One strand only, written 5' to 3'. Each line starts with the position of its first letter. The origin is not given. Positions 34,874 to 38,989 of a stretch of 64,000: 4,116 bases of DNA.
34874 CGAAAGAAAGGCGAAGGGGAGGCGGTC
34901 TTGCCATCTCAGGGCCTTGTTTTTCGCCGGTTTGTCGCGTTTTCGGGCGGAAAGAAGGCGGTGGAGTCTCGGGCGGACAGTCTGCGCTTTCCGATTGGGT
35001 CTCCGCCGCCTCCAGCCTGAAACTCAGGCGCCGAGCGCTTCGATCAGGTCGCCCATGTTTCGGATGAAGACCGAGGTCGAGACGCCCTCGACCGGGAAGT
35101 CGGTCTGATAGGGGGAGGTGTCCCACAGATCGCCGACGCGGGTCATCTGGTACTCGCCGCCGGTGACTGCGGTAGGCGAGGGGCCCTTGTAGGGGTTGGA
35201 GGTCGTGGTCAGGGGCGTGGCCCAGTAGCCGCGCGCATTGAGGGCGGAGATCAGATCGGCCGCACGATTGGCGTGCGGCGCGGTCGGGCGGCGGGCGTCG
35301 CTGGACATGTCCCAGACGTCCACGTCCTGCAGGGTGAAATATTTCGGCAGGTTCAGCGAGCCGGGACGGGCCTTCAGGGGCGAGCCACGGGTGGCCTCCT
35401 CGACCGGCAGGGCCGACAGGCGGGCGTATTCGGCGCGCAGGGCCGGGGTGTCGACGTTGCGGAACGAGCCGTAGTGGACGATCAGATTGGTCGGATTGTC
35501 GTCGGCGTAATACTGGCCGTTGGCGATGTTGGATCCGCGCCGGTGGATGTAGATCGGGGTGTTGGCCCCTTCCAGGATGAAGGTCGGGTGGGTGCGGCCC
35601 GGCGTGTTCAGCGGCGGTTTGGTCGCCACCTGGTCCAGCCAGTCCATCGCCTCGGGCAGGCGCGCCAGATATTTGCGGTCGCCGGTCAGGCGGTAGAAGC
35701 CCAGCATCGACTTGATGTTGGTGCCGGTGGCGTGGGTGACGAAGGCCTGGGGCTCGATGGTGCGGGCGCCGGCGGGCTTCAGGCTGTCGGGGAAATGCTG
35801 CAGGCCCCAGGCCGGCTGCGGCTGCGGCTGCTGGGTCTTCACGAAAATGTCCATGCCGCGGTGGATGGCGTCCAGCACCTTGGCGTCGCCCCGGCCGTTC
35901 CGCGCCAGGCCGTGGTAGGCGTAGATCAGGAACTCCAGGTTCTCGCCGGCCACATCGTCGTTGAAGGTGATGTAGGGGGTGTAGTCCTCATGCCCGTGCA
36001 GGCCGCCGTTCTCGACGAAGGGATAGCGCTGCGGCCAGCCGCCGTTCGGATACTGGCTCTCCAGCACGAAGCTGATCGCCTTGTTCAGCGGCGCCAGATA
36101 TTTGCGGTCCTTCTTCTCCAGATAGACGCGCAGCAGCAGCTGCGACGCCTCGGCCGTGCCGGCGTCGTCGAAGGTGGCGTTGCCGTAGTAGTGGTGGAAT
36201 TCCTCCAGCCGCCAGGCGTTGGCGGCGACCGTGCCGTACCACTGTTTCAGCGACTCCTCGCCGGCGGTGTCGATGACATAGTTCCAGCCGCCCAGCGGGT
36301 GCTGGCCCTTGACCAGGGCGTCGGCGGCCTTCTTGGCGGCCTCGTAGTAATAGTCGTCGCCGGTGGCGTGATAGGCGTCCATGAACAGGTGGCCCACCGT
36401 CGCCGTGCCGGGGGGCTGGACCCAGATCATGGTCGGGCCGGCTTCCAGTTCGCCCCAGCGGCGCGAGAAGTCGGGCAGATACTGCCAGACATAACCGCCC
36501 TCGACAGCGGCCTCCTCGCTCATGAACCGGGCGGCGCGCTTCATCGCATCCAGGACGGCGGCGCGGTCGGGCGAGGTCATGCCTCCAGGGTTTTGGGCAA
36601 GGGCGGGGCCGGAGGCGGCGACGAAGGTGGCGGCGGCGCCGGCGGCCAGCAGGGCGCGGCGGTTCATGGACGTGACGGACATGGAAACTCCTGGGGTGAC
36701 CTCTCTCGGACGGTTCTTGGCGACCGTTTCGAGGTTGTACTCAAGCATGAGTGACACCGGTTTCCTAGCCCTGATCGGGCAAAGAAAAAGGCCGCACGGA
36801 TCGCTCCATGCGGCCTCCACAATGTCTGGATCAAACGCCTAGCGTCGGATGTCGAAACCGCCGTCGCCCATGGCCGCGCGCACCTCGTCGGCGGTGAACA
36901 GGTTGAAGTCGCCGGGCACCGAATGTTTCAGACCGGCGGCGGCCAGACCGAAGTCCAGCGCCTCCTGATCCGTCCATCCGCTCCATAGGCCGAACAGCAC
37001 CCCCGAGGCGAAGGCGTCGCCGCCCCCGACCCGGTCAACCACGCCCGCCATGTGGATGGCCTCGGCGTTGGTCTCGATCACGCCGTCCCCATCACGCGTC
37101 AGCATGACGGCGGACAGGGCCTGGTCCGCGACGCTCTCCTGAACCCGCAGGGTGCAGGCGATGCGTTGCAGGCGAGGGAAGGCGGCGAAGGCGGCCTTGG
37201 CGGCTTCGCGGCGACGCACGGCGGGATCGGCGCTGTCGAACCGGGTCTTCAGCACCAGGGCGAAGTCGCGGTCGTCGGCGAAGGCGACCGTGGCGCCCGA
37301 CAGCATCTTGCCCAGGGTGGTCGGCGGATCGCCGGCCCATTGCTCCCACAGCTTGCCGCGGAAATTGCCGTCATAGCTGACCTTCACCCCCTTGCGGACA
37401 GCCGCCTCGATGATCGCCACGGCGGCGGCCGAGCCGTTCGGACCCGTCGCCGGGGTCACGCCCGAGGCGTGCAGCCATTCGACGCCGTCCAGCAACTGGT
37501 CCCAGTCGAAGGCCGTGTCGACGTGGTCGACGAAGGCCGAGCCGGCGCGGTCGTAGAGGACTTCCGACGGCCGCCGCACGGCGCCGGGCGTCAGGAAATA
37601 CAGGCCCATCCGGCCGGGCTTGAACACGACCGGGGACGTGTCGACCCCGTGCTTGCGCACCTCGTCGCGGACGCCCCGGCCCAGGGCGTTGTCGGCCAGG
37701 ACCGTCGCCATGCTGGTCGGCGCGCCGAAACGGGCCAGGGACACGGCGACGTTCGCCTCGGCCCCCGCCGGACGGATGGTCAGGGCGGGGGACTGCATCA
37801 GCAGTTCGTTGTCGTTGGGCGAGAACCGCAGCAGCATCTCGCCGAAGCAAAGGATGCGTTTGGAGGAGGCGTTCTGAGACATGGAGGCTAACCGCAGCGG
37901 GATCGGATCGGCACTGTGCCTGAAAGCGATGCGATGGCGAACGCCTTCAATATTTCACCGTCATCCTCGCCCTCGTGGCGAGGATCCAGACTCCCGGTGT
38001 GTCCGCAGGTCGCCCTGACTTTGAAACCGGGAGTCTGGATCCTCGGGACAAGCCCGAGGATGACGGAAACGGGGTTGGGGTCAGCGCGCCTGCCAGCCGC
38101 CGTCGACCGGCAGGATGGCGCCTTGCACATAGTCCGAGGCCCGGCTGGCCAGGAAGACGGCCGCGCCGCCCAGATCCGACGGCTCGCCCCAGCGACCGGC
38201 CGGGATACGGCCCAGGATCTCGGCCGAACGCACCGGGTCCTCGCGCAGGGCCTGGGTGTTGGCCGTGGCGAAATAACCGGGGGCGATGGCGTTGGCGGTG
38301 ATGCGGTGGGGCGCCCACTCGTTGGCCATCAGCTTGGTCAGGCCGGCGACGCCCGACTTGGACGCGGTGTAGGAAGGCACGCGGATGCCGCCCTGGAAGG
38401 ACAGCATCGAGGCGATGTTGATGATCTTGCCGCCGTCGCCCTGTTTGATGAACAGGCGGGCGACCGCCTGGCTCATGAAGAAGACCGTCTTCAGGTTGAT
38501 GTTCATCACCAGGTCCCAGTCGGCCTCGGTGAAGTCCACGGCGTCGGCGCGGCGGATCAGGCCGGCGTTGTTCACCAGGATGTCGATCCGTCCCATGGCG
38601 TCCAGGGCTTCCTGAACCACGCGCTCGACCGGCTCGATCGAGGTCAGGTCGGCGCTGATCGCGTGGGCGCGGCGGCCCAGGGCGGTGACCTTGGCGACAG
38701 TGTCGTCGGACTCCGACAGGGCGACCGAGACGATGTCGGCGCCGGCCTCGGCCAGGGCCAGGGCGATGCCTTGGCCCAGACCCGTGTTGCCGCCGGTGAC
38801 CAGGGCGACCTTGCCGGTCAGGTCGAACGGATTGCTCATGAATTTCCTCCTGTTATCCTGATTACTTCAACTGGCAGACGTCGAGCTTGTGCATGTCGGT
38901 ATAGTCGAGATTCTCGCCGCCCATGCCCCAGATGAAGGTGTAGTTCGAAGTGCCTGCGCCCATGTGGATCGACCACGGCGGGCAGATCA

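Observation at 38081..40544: KduI and a DhuI-like RpiB-fold isomerase back to back: two non-homologous enzymes for one step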

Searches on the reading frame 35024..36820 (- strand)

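Call 3: search_protein_families(library=pfam, proteins=[window:35024-36820:-])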
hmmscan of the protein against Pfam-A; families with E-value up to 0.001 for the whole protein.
window:35024-36820:- (598 aa): 3 families
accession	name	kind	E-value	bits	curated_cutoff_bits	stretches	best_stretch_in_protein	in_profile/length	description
PF09492.16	Pec_lyase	-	6.2e-28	98.3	22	1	214-361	33-180/292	Pectic acid lyase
PF06662.19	C5-epim_C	-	0.00013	21.9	23.3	0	144-174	36-66/188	D-glucuronyl C5-epimerase C-terminus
PF07470.19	Glyco_hydro_88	-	0.00014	21.4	26.6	0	146-258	38-112/352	Glycosyl Hydrolase Family 88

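Call 4: search_protein_families(library=ncbifam, proteins=[window:35024-36820:-])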
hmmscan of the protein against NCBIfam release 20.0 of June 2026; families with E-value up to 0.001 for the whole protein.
window:35024-36820:- (598 aa): 2 families
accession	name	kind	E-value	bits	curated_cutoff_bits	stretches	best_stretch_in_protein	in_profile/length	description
TIGR02474.1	pec_lyase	equivalog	2.1e-27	96.5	189.8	1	213-362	38-184/295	pectate lyase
TIGR01787.1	squalene_cyclas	subfamily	0.00014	20.6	322.7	0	242-333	507-584/622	squalene/oxidosqualene cyclases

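Call 37: search_protein_families(library=ncbifam, proteins=[window:35024-36820:-], max_evalue=0.00001)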
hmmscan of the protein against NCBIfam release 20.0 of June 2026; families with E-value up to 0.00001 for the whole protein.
window:35024-36820:- (598 aa): 1 family
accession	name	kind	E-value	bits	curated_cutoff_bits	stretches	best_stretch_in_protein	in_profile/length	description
TIGR02474.1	pec_lyase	equivalog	2.1e-27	96.5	189.8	1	213-362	38-184/295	pectate lyase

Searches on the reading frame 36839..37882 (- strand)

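Call 3: search_protein_families(library=pfam, proteins=[window:36839-37882:-])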
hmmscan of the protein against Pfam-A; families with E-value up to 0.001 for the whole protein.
window:36839-37882:- (347 aa): 1 family
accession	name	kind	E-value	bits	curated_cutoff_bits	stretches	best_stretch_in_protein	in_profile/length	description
PF00294.29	PfkB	-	4.4e-28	98.9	25.8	1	8-324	2-294/302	pfkB family carbohydrate kinase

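Call 4: search_protein_families(library=ncbifam, proteins=[window:36839-37882:-])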
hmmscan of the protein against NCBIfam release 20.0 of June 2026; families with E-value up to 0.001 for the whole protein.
window:36839-37882:- (347 aa): 17 families
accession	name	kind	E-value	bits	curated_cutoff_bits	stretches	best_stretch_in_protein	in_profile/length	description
NF041633.1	trifunc_aldol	exception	4.2e-86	289.6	700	1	4-339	238-572/580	KHG/KDPG aldolase/sugar kinase fusion protein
NF041332.1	KDG_KDGal_kin_Halo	equivalog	2.9e-52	178.1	440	2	10-219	4-212/320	bifunctional 2-dehydro-3-deoxygluconokinase/2-dehydro-3-deoxygalactonokinase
TIGR04382.1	myo_inos_iolC_N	equivalog_domain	2.3e-21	76.4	300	1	40-318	35-288/309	5-dehydro-2-deoxygluconokinase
NF040938.1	KDG_KDGal_kin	equivalog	1.4e-19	70.4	400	1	13-327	4-291/305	bifunctional 2-dehydro-3-deoxygluconokinase/2-dehydro-3-deoxygalactonokinase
NF006957.1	PRK09434.1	equivalog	4.9e-14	52.5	450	1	9-183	3-167/302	fructokinase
NF007321.0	PRK09813.1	equivalog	4.1e-11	42.9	247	1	38-91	23-76/261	fructoselysine 6-kinase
NF053626.1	RibKinHalex1628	equivalog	7.2e-09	35.5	330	0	40-175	39-164/293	ATP-dependent ribose-1-phosphate kinase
NF052444.1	DhDoxglucKinKdgK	equivalog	1.3e-08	34.6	400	1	38-316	24-286/303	2-dehydro-3-deoxygluconokinase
NF041320.1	pfkB_Halo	equivalog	3e-08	33.4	400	1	257-324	219-281/302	1-phosphofructokinase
NF047869.1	myo_kin_aldol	exception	1.2e-07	30.5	600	1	39-179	39-177/586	bifunctional 5-dehydro-2-deoxygluconokinase/5-dehydro-2-deoxyphosphogluconate aldolase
TIGR02152.1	D_ribokin_bact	equivalog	1.9e-07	30.7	299.65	0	31-86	27-82/298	ribokinase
TIGR03168.1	1-PFK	subfamily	1.1e-06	27.9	216.4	1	246-324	203-286/305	hexose kinase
NF041134.1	R1P_kin_Thcocales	equivalog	1.9e-06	27.5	500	1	277-316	220-259/291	ADP-dependent ribose-1-phosphate kinase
TIGR03828.1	pfkB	equivalog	2.4e-06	26.8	292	1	245-323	202-285/305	1-phosphofructokinase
NF008353.0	PRK11142.1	equivalog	9.3e-06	25.4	341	0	32-89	32-89/307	ribokinase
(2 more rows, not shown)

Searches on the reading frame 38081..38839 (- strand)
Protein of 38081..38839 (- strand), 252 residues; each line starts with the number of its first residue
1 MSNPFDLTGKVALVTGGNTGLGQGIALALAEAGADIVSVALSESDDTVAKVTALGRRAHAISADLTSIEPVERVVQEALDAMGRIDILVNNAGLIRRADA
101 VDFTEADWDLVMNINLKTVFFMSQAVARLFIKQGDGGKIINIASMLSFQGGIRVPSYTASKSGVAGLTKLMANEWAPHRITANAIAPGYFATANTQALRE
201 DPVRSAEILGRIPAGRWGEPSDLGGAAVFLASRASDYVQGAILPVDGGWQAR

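Call 3: search_protein_families(library=pfam, proteins=[window:38081-38839:-])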
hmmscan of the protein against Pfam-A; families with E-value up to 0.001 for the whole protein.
window:38081-38839:- (252 aa): 3 families
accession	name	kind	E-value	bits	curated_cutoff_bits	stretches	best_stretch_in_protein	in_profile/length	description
PF13561.12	adh_short_C2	-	7.5e-58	196.3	27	1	19-249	6-235/236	Enoyl-(Acyl carrier protein) reductase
PF00106.31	adh_short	-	3.7e-57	193.4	26.6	1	10-201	1-193/195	short chain dehydrogenase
PF08659.16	KR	-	4.1e-11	43.6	22.6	1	12-167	3-159/180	KR domain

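Call 4: search_protein_families(library=ncbifam, proteins=[window:38081-38839:-])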
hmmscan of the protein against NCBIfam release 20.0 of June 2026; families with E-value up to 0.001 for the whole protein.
window:38081-38839:- (252 aa): 228 families (the best 25 are shown)
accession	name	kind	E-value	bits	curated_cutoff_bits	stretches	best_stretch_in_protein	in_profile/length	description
TIGR01832.1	kduD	equivalog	6.4e-123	409.1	338.85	1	5-252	1-248/248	2-dehydro-3-deoxy-D-gluconate 5-dehydrogenase KduD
NF006528.0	PRK08993.1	subfamily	2.3e-119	397.5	430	1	3-252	4-253/253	2-dehydro-3-deoxy-D-gluconate 5-dehydrogenase KduD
NF005390.0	PRK06935.1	equivalog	4.9e-109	363.6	369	1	3-252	9-258/258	2-dehydro-3-deoxy-D-gluconate 5-dehydrogenase KduD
NF006070.0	PRK08213.1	subfamily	1.1e-69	234.9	279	1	3-251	6-258/259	gluconate 5-dehydrogenase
NF005488.0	PRK07097.1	equivalog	7e-69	231.9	369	1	2-250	3-258/266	gluconate 5-dehydrogenase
NF005983.0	PRK08085.1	equivalog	9.6e-65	218.7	408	1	1-249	1-250/254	gluconate 5-dehydrogenase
NF005559.1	PRK07231.1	subfamily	3.3e-64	216.8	215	1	7-249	2-247/249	glucose 1-dehydrogenase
NF005711.0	PRK07523.1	subfamily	8.7e-64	215.6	413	1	3-250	4-252/255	SDR family oxidoreductase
TIGR01830.1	3oxo_ACP_reduc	equivalog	1.6e-62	211.4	297.75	1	12-248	1-237/239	3-oxoacyl-[acyl-carrier-protein] reductase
NF005309.0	PRK06841.1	subfamily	3.4e-62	210.2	286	1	3-250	9-253/255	GolD/DthD family dehydrogenase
NF004778.0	PRK06124.1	equivalog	1.5e-61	208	303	1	2-251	4-254/256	SDR family oxidoreductase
NF004198.0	PRK05653.1-3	equivalog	2e-58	197.8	296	1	7-249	5-246/248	3-oxoacyl-ACP reductase FabG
NF004197.0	PRK05653.1-1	equivalog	1.3e-57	195.3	332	1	6-249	4-246/249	3-oxoacyl-ACP reductase FabG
NF009384.0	PRK12743.1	equivalog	1.5e-57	194.8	264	1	9-250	6-248/258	SDR family oxidoreductase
NF004791.0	PRK06138.1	equivalog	4.8e-56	189.9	312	1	6-251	2-251/252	SDR family oxidoreductase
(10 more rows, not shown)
